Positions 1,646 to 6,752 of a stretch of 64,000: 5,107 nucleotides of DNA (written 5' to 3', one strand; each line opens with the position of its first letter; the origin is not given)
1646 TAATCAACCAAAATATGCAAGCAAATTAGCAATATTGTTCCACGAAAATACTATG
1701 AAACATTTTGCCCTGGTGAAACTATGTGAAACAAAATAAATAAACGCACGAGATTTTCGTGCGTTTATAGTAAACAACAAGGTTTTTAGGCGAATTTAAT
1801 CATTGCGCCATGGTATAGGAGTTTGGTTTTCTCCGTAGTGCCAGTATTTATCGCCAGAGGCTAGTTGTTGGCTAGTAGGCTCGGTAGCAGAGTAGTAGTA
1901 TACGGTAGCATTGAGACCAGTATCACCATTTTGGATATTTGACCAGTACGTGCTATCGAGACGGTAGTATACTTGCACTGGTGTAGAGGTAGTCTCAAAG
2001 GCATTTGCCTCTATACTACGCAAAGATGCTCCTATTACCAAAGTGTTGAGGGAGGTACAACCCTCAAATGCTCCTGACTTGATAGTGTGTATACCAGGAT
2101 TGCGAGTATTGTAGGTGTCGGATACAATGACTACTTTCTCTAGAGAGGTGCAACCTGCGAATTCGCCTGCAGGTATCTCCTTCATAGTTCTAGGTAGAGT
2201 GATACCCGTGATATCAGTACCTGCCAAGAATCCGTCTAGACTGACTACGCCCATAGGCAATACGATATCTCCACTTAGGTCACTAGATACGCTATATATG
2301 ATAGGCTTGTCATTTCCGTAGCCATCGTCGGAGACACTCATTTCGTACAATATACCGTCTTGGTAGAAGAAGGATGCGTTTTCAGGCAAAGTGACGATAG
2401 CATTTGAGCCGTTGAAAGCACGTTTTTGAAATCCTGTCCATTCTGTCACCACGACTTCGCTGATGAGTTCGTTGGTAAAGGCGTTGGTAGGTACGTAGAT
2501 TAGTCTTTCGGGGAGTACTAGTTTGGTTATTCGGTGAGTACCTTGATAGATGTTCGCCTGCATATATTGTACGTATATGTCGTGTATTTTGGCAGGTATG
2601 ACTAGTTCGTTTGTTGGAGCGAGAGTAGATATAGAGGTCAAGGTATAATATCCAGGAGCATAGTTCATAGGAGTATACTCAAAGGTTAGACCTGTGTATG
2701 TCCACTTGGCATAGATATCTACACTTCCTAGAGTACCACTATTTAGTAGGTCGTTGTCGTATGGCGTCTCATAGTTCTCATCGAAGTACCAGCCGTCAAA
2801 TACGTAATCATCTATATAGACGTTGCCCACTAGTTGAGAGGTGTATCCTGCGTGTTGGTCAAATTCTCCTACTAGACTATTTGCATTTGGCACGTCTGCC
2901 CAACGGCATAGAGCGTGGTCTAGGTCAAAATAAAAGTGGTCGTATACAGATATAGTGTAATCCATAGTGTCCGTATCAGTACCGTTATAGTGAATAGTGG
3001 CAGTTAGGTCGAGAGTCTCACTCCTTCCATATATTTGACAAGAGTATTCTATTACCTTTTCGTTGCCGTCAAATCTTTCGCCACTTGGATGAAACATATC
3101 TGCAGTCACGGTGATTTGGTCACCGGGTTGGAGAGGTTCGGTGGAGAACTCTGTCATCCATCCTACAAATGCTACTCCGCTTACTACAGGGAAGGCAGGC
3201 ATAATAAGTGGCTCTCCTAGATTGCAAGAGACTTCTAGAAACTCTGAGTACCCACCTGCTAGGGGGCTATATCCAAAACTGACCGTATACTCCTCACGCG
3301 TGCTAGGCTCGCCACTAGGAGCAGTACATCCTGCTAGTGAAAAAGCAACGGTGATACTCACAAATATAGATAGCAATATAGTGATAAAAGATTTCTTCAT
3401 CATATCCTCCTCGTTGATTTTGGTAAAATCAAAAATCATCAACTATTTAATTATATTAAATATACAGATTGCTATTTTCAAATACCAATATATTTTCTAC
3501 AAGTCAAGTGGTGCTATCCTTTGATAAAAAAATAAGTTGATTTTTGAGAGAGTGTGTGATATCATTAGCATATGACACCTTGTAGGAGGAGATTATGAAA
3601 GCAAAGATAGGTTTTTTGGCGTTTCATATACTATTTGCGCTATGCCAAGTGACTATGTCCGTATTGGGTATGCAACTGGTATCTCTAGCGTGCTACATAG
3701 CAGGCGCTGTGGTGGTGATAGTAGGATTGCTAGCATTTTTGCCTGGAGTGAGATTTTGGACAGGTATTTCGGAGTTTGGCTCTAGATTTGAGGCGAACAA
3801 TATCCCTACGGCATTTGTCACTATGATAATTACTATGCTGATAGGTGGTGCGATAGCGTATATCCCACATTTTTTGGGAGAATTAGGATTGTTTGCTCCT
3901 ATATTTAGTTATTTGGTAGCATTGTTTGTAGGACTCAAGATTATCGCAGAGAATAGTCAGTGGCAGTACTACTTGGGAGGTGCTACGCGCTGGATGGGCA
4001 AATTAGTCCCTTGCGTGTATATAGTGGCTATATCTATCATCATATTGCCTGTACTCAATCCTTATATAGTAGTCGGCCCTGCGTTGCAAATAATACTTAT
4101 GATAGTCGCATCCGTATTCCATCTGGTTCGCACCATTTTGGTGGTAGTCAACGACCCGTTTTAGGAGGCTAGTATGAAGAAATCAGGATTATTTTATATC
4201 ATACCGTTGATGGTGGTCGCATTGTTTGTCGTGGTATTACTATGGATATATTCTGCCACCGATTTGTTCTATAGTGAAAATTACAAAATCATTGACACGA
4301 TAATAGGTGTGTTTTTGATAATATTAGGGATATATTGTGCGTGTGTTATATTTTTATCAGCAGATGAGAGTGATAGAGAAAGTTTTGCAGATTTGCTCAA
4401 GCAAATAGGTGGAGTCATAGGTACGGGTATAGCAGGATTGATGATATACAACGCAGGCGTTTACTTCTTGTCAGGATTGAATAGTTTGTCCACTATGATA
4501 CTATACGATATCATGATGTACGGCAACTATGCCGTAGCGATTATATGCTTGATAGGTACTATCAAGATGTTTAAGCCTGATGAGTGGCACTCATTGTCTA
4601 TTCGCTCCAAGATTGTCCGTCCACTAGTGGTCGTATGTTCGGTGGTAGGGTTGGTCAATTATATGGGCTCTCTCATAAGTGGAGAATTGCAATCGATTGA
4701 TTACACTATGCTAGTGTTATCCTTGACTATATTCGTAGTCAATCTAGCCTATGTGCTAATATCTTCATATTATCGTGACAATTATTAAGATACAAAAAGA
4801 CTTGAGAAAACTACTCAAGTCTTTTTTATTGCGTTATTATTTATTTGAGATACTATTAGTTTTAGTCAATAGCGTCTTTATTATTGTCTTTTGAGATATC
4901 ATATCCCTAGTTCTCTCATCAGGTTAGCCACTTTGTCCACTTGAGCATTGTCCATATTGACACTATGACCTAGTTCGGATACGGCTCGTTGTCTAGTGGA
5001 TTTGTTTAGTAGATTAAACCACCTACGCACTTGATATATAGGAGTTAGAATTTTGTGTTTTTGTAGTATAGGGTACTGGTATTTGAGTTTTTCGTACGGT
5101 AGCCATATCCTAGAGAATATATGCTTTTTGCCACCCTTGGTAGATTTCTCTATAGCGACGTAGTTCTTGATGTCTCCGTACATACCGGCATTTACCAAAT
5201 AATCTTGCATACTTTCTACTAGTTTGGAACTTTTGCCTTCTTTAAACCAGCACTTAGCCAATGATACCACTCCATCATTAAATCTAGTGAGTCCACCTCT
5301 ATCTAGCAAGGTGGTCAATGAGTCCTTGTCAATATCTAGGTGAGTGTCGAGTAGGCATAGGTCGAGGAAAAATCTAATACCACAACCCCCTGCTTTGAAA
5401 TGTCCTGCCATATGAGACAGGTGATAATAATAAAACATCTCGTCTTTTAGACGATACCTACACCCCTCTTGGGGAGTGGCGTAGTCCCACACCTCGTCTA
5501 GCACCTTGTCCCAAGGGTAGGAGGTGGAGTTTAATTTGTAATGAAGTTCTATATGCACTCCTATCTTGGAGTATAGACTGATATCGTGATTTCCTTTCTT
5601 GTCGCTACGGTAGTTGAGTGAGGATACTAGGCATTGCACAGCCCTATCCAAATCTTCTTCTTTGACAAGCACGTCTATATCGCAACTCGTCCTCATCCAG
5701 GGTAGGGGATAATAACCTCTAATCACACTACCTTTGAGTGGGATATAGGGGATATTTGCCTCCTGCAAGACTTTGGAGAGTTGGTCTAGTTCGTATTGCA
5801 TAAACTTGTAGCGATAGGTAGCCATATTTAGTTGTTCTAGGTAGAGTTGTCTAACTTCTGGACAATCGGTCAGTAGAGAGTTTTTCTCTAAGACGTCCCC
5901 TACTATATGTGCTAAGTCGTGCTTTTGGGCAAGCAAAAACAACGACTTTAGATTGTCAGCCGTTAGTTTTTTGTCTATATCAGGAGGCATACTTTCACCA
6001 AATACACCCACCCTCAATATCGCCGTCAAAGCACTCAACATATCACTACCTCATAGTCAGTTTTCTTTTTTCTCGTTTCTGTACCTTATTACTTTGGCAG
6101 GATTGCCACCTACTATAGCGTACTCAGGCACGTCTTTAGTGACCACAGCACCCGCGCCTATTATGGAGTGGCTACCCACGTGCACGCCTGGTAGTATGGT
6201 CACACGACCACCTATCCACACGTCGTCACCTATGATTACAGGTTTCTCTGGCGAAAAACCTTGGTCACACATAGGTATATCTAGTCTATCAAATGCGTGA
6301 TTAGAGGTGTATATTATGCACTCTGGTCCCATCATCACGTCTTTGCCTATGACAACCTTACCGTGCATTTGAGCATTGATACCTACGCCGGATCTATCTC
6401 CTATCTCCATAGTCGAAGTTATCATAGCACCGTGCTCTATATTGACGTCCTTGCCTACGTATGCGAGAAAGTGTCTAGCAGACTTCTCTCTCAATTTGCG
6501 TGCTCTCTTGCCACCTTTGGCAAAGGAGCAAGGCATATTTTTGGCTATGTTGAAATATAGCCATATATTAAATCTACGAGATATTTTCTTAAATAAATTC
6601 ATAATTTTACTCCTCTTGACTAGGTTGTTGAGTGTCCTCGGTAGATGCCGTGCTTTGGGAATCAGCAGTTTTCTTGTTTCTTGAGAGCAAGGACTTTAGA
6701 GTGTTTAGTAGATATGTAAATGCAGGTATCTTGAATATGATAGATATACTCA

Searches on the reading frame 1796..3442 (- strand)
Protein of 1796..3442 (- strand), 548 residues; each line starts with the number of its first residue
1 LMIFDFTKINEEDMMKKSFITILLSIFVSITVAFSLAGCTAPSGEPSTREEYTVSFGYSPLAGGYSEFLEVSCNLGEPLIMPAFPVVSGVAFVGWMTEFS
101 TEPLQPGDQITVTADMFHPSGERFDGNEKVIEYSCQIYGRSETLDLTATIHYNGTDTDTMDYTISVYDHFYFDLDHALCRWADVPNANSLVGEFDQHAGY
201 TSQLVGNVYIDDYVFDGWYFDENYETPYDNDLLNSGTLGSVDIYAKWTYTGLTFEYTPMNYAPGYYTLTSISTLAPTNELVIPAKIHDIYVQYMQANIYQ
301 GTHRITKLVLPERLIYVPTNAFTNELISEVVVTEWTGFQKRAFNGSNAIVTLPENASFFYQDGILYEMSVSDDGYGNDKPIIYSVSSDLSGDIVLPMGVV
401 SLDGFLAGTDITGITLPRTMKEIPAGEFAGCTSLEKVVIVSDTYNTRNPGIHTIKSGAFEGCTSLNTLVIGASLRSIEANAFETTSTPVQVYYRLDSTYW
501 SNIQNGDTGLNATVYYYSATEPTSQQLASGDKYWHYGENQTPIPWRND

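Call 51: search_protein_families(library=pfam, proteins=[window:1796-3442:-], max_evalue=0.001)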
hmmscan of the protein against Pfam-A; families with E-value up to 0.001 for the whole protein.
window:1796-3442:- (548 aa): 2 families
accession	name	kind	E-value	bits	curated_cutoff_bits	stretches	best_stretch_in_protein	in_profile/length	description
PF13306.12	LRR_5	-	1.5e-15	57.7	27.7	1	408-484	10-77/127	BspA type Leucine rich repeat region (6 copies)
PF09479.16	Flg_new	-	1.3e-08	35.3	27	0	199-246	19-65/65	Listeria-Bacteroides repeat domain (List_Bact_rpt)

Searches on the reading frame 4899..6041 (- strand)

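Call 51: search_protein_families(library=pfam, proteins=[window:4899-6041:-], max_evalue=0.001)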
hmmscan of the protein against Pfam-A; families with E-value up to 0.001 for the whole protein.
window:4899-6041:- (380 aa): 2 families
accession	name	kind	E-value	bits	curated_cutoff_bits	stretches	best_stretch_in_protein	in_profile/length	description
PF14907.12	NTP_transf_5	-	5.7e-42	144.4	31.2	1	32-266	6-248/249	Uncharacterised nucleotidyltransferase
PF09413.15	DUF2007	-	0.00083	19.9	25.7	0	88-136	16-60/66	Putative prokaryotic signal transducing protein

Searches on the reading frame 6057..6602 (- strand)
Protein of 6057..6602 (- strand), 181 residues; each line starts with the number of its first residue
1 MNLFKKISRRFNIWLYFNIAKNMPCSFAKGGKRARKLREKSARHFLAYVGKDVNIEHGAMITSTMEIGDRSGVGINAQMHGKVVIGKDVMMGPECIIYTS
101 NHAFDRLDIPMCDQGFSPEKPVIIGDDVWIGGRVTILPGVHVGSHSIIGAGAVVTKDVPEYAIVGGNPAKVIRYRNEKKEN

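Call 51: search_protein_families(library=pfam, proteins=[window:6057-6602:-], max_evalue=0.001)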
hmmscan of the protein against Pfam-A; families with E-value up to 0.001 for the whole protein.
window:6057-6602:- (181 aa): 3 families
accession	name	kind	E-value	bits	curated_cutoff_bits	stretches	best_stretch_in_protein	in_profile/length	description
PF00132.30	Hexapep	-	8.2e-17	60.6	27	2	122-156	2-36/36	Bacterial transferase hexapeptide (six repeats)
PF14602.12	Hexapep_2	-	1.1e-11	44.7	27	1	121-156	1-34/34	Hexapeptide repeat of succinyl-transferase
PF25084.1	LbH_EIF2B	-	8.6e-07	29.4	54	1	47-153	4-104/105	EIF2B subunit epsilon LbH domain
